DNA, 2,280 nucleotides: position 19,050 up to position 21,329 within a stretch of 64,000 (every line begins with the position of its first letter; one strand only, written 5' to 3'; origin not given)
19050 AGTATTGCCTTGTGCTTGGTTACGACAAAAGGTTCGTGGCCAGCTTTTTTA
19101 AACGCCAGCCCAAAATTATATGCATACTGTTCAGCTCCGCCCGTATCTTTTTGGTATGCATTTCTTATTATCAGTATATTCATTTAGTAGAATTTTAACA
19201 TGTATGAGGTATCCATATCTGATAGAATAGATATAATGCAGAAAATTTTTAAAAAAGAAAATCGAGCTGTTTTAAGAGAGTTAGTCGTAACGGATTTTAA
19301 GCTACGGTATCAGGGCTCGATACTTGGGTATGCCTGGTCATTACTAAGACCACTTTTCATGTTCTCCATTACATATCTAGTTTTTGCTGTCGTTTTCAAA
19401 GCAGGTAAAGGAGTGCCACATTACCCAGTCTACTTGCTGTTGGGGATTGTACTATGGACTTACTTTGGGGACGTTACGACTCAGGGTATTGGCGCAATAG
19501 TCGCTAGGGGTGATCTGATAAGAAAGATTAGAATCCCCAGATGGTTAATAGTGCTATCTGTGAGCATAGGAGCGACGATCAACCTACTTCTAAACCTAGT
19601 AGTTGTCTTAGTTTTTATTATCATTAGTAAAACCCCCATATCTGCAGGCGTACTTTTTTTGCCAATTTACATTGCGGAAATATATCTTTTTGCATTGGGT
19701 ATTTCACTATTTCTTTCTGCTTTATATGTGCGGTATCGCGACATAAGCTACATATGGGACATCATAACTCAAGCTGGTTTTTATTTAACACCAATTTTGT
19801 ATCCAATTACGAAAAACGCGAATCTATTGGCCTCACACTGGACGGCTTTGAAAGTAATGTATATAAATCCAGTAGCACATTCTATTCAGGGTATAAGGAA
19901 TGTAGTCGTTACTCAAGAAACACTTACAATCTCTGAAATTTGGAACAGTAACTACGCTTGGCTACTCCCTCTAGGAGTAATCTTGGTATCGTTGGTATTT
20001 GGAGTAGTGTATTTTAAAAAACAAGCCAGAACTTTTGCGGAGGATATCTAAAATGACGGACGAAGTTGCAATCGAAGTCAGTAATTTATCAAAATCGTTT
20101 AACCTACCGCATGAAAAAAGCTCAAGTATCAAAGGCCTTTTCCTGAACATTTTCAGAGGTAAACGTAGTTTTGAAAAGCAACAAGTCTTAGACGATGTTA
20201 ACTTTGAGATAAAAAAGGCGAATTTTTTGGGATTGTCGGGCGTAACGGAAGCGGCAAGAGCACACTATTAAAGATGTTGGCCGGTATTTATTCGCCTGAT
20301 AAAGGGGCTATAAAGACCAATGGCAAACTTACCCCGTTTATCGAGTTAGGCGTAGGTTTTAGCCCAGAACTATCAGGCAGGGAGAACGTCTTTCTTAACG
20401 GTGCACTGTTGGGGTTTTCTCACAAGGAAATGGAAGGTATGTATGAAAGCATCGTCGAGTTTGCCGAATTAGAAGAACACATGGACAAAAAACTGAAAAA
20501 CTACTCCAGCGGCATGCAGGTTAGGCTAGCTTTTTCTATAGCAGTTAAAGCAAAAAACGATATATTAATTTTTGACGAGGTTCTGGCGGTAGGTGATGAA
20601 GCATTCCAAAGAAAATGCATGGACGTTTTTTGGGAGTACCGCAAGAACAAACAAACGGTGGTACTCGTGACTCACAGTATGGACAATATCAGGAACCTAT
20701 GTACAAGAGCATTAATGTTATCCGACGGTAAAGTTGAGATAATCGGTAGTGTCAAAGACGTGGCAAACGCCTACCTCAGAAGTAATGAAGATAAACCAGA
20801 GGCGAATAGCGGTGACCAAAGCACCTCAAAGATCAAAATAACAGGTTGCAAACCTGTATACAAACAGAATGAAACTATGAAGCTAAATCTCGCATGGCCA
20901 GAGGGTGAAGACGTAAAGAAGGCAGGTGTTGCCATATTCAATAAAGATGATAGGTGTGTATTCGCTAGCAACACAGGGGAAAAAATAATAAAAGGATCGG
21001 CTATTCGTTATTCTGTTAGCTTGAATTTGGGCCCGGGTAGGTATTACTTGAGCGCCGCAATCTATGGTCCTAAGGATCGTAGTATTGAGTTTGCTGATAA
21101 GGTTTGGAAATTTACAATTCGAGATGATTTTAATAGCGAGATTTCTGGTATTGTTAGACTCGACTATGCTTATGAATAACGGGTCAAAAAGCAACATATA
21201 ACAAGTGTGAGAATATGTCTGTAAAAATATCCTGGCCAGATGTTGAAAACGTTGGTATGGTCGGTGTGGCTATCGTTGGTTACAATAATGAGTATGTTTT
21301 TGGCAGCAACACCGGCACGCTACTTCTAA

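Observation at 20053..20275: ABC-exporter ATPase (Wzt/TagH-like) split exactly at an A_AAA_AAG -1 slippery heptamer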

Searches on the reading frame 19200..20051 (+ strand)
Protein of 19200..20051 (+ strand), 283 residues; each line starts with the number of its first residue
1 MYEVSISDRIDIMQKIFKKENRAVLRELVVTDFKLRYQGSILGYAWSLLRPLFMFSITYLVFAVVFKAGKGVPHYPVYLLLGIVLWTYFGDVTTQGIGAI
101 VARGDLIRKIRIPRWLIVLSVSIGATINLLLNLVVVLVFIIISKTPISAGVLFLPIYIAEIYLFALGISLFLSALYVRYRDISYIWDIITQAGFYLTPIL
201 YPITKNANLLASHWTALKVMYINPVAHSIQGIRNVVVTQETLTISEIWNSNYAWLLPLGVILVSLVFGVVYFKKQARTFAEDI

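Call 8: find_encoding_contigs(protein=window:19200-20051:+, flank=6000, max_places=8)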
Protein window:19200-20051:+ (283 aa): 16 contigs read that carry it; 8 places shown.
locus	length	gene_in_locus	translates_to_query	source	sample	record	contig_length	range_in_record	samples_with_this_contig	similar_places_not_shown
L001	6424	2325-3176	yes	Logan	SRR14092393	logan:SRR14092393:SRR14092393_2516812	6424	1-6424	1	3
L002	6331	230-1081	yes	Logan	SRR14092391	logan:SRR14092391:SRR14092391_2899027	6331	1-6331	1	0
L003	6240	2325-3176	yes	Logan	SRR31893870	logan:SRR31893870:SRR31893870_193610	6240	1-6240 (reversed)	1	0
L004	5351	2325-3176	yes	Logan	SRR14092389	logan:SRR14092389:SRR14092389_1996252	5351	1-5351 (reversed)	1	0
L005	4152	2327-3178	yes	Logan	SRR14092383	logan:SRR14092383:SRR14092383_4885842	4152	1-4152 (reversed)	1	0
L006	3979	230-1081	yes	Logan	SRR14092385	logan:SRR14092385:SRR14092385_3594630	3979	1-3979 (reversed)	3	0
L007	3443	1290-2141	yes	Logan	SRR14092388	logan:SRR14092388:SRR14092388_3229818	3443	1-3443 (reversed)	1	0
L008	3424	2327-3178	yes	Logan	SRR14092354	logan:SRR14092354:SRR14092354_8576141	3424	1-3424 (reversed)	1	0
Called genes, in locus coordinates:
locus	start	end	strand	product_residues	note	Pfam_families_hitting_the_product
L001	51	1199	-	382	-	PF13439:Glyco_transf_4, PF00534:Glycos_transf_1, PF13692:Glyco_trans_1_4, PF20706:GT4-conflict, PF13524:Glyco_trans_1_2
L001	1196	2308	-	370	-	PF13439:Glyco_transf_4, PF20706:GT4-conflict (weak), PF00534:Glycos_transf_1, PF13692:Glyco_trans_1_4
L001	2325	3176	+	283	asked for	PF01061:ABC2_membrane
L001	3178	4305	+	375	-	PF00005:ABC_tran, PF13304:AAA_21 (faint), PF14524:Wzt_C (faint)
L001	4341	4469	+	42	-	-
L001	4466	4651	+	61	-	-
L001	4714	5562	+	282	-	-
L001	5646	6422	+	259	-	?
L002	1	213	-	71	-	?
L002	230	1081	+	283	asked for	PF01061:ABC2_membrane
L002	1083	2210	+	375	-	PF00005:ABC_tran, PF13304:AAA_21 (faint), PF14524:Wzt_C (faint)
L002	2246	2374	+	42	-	-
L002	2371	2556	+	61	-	-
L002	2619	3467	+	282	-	-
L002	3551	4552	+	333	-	PF01073:3Beta_HSD, PF01370:Epimerase, PF02719:Polysacc_synt_2, PF04321:RmlD_sub_bind (weak), PF05368:NmrA (weak), PF13460:NAD_binding_10, PF16363:GDP_Man_Dehyd, PF08485:Polysacc_syn_2C, +2 more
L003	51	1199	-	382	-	PF13439:Glyco_transf_4, PF00534:Glycos_transf_1, PF13692:Glyco_trans_1_4, PF20706:GT4-conflict, PF13524:Glyco_trans_1_2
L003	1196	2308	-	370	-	PF13439:Glyco_transf_4, PF20706:GT4-conflict (weak), PF00534:Glycos_transf_1, PF13692:Glyco_trans_1_4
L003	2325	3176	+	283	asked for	PF01061:ABC2_membrane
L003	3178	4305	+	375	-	PF00005:ABC_tran, PF13304:AAA_21 (faint), PF14524:Wzt_C (faint)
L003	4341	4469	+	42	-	-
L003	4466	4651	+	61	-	-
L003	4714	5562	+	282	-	-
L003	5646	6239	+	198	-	?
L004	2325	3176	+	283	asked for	PF01061:ABC2_membrane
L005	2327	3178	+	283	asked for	PF01061:ABC2_membrane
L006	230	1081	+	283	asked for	PF01061:ABC2_membrane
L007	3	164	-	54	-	?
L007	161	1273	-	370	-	PF13439:Glyco_transf_4, PF20706:GT4-conflict (weak), PF00534:Glycos_transf_1, PF13692:Glyco_trans_1_4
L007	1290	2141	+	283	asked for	PF01061:ABC2_membrane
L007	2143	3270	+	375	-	PF00005:ABC_tran, PF13304:AAA_21 (faint), PF14524:Wzt_C (faint)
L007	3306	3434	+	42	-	-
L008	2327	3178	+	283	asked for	PF01061:ABC2_membrane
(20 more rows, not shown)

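Call 24: search_protein_families(library=pfam, proteins=[window:19200-20051:+], max_evalue=0.01)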
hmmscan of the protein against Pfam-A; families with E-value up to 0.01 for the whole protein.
window:19200-20051:+ (283 aa): 1 family
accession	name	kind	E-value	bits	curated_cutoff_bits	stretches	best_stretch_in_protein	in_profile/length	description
PF01061.29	ABC2_membrane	-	1.5e-11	44.7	26.9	1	28-235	6-209/211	ABC-2 type transporter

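Call 55: search_protein_families(library=ncbifam, proteins=[L001:3178-4305:+, window:19200-20051:+], max_evalue=0.00001)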
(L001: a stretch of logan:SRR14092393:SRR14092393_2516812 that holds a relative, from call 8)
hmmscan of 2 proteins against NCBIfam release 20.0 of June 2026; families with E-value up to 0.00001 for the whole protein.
L001:3178-4305:+ (375 aa): 181 families (the best 25 are shown)
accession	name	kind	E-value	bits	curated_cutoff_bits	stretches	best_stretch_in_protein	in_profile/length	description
NF010065.0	PRK13545.1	equivalog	1.9e-54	185.3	538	1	9-241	7-234/549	teichoic acids export protein ATP-binding subunit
NF050108.1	galactan_ABC_ATP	equivalog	1.5e-53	181.5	400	1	7-241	1-240/244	galactan export ABC transporter ATP-binding subunit Wzt/RfbE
NF010066.0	PRK13546.1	equivalog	2.5e-50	171.3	320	1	4-257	2-250/264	teichoic acids export ABC transporter ATP-binding subunit TagH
TIGR01188.1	drrA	subfamily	7.8e-34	117.3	312.45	2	106-243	80-214/302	daunorubicin resistance ABC transporter, ATP-binding protein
TIGR04521.1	ECF_ATPase_2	equivalog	5.8e-32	110.9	330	2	118-240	111-235/279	energy-coupling factor transporter ATPase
NF010059.0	PRK13536.1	equivalog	4.8e-30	104.5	549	1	17-229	30-253/342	nodulation factor ABC transporter ATP-binding protein NodI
NF010060.0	PRK13537.1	equivalog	5.1e-29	101.1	521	1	32-229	17-225/314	nodulation factor ABC transporter ATP-binding protein NodI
TIGR04520.1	ECF_ATPase_1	equivalog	7.8e-29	100.9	315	2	41-92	13-64/269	energy-coupling factor transporter ATPase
TIGR01288.1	nodI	equivalog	1.2e-27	96.7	424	1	36-228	10-213/303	nodulation factor ABC transporter ATP-binding protein NodI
TIGR01184.1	ntrCD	subfamily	8.1e-26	91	291.8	1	46-240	1-205/230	nitrate ABC transporter ATP-binding protein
TIGR03740.1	galliderm_ABC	subfamily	1.9e-25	89.9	309.75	1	37-234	7-208/223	lantibiotic protection ABC transporter ATP-binding subunit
NF000355.4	ribo_prot_ABC_F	equivalog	4.9e-25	88.3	380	1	37-231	9-195/499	ribosomal protection-like ABC-F family protein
TIGR02315.1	ABC_phnC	equivalog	8.7e-25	87.5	266.1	2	38-92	9-64/243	phosphonate ABC transporter ATP-binding protein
NF006987.0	PRK09452.1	equivalog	2e-24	86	482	1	31-237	18-235/378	spermidine/putrescine ABC transporter ATP-binding protein PotA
NF041861.1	YtfR_transport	equivalog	3.6e-24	85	850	1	37-234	8-221/492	galactofuranose ABC transporter, ATP-binding protein YtfR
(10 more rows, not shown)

window:19200-20051:+ (283 aa): 1 family
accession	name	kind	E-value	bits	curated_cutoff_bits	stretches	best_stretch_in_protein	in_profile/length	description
NF050109.1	galactan_ABC_perm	equivalog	1.2e-17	64.3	380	1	21-272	20-261/272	galactan export ABC transporter permease subunit Wzm/RfbD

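Call 56: search_solved_structures(query=L001:3178-4305:+, max_evalue=1e-20)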
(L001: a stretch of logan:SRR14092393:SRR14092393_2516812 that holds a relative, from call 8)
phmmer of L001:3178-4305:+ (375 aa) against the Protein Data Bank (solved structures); distinct sequences matched with E-value up to 1e-20: 27.
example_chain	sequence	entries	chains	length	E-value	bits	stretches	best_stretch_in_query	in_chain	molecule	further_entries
8dku_A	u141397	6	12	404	1.9e-61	211.4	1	34-358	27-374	ABC transporter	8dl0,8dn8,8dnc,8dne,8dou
7k2t_A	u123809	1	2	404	4.8e-61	210.1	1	34-358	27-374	ABC transporter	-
6amx_A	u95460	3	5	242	2.8e-58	201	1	34-243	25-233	ABC transporter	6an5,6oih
6m96_A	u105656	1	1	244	6.9e-58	199.7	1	34-243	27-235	ABC transporter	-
7dd0_A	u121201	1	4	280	1.5e-49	172.3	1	7-241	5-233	Teichoic acids export ATP-binding protein TagH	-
6jbh_A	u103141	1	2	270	3.7e-47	164.4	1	6-243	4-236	TarH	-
9cfl_B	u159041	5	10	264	5.6e-46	160.5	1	5-258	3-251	Teichoic acids export ATP-binding protein TagH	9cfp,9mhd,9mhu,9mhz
9qhw_C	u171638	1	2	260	1.2e-43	152.9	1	18-242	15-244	ABC transporter ATP-binding protein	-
9qfx_C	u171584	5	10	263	1.2e-43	152.8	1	18-242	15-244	ABC transporter ATP-binding protein | Probable o-antigen/lipopolysaccharide transport ATP-binding protein ABC transporter RfbE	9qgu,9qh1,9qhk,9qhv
9qhx_C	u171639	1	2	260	3.1e-43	151.5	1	18-242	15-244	ABC transporter ATP-binding protein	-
9qhj_C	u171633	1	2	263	3.2e-43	151.5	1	18-242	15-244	Probable o-antigen/lipopolysaccharide transport ATP-binding protein ABC transporter RfbE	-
8tsi_A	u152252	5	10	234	3.9e-35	124.9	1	43-242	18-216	ABC transporter ATP-binding protein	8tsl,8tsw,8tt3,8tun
7w01_A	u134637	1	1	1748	7.3e-35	124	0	46-239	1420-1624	Phospholipid-transporting ATPase ABCA3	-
8tsh_A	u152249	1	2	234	1e-34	123.5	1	43-242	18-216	ABC transporter ATP-binding protein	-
7w02_A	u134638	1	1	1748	4.6e-34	121.3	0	46-239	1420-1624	Phospholipid-transporting ATPase ABCA3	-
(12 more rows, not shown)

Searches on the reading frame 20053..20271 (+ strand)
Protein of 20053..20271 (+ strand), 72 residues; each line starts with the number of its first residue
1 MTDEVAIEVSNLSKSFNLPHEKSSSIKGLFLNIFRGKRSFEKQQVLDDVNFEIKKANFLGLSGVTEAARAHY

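Call 13: find_encoding_contigs(protein=window:20053-20271:+, flank=6000, max_places=8)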
Protein window:20053-20271:+ (72 aa): no gene with exactly this product is on record in the collection.

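Call 24: search_protein_families(library=pfam, proteins=[window:20053-20271:+], max_evalue=0.01)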
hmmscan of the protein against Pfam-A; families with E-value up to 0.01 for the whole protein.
window:20053-20271:+ (72 aa): 0 families

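Call 49: list_cluster_members(proteins=[L001:3178-4305:+, L014:4957-6741:+, window:20053-20271:+, window:20035-20271:+, window:20274-21179:+, window:27875-28222:+, window:28233-29660:+, window:21215-21343:+, window:21340-21525:+])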
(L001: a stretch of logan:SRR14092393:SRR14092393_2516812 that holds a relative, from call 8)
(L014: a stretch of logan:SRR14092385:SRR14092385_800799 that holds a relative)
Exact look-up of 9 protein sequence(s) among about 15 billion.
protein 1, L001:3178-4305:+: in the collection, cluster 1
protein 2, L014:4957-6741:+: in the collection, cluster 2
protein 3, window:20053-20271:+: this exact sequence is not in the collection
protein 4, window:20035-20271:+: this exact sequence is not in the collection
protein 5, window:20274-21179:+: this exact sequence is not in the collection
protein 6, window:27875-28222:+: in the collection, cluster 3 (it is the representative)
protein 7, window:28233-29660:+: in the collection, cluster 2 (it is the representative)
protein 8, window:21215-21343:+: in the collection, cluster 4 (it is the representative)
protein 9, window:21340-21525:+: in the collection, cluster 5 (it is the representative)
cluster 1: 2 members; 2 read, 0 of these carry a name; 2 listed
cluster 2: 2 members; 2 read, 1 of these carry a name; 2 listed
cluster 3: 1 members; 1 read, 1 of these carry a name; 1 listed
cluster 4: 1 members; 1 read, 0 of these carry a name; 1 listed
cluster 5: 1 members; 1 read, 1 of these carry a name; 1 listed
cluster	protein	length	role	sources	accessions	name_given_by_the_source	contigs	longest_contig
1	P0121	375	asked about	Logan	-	-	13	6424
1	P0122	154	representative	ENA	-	-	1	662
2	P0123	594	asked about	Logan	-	-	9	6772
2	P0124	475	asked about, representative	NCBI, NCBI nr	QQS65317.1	glycosyltransferase [Candidatus Saccharibacteria bacterium] | MAG: glycosyltransferase [Candidatus Saccharibacteria bacterium]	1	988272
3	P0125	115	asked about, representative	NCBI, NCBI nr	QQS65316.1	glycosyltransferase family 2 protein [Candidatus Saccharibacteria bacterium] | MAG: glycosyltransferase family 2 protein [Candidatus Saccharibacteria bacterium]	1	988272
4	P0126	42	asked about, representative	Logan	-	-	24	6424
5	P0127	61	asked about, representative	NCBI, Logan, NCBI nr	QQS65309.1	hypothetical protein IPO96_02025 [Candidatus Saccharibacteria bacterium] | MAG: hypothetical protein IPO96_02025 [Candidatus Saccharibacteria bacterium]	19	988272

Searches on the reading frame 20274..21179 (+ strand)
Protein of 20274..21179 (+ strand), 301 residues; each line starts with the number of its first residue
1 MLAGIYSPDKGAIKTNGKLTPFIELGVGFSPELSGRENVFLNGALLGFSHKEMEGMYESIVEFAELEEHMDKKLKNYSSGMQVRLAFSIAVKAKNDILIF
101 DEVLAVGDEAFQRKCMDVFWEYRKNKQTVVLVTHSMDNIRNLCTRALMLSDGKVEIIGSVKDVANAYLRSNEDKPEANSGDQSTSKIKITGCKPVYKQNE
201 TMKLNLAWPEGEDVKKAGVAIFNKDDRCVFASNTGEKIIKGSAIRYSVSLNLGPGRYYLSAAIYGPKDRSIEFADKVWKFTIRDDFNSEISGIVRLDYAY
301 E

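Call 9: find_encoding_contigs(protein=window:20274-21179:+, flank=6000, max_places=8)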
Protein window:20274-21179:+ (301 aa): no gene with exactly this product is on record in the collection.

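Call 24: search_protein_families(library=pfam, proteins=[window:20274-21179:+], max_evalue=0.01)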
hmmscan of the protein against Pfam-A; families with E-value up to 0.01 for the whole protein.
window:20274-21179:+ (301 aa): 2 families
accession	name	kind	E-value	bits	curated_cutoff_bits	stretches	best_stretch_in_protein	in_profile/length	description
PF14524.12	Wzt_C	-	8.9e-07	29.4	30.4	1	217-296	51-143/143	Wzt C-terminal domain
PF00005.33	ABC_tran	-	1.2e-05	26.4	25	1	1-103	30-135/137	ABC transporter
